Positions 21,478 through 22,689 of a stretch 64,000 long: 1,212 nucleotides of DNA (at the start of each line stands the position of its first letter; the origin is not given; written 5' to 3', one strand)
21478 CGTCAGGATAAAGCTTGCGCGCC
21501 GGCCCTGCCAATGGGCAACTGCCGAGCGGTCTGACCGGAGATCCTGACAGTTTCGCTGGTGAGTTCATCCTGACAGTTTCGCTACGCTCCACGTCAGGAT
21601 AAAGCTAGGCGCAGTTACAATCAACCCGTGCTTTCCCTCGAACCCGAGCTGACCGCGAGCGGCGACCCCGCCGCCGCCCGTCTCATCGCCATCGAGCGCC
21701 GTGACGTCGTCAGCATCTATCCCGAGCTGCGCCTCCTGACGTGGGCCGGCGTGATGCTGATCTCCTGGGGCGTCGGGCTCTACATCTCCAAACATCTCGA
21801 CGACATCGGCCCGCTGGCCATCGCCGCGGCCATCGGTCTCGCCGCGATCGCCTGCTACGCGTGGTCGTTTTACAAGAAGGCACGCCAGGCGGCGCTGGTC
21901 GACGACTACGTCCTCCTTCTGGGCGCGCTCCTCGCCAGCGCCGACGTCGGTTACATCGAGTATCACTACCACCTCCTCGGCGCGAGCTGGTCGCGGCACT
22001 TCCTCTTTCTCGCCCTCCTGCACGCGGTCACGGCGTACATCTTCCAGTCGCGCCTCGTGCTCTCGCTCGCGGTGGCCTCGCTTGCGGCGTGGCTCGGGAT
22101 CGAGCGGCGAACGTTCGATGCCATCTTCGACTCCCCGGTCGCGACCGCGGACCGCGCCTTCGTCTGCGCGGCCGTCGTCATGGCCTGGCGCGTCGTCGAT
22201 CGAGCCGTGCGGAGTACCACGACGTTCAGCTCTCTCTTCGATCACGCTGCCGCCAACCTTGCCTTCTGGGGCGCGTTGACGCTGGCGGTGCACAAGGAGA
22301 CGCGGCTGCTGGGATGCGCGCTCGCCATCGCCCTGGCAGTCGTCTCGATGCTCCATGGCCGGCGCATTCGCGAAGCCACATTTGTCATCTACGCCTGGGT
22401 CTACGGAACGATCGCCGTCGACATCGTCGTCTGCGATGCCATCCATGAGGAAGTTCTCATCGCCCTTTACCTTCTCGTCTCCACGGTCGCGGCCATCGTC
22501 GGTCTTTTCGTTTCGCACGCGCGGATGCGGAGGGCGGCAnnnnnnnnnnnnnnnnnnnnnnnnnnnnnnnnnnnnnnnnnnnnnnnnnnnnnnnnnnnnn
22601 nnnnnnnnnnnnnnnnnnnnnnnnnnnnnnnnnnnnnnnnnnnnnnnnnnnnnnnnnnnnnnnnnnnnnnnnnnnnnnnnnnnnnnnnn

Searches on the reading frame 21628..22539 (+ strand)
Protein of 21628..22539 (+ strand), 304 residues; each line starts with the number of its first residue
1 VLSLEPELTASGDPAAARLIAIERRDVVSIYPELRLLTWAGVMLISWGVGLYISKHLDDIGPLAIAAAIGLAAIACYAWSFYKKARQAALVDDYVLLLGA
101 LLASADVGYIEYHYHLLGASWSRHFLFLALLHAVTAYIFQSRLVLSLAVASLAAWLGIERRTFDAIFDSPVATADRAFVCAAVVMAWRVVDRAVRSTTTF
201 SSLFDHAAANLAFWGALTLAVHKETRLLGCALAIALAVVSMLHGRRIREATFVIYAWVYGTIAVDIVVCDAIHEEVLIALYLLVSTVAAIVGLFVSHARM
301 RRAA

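Call 101: search_protein_families(library=pfam, proteins=[window:21628-22539:+], max_evalue=0.01)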
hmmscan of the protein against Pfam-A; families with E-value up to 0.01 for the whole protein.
window:21628-22539:+ (304 aa): 2 families
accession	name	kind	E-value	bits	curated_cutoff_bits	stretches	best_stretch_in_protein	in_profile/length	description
PF09925.14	DUF2157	-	1.2e-11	45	32.4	1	33-144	34-145/146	Predicted membrane protein (DUF2157)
PF24364.1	DUF7520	-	0.0096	16.3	27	0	276-298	6-28/78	Family of unknown function (DUF7520)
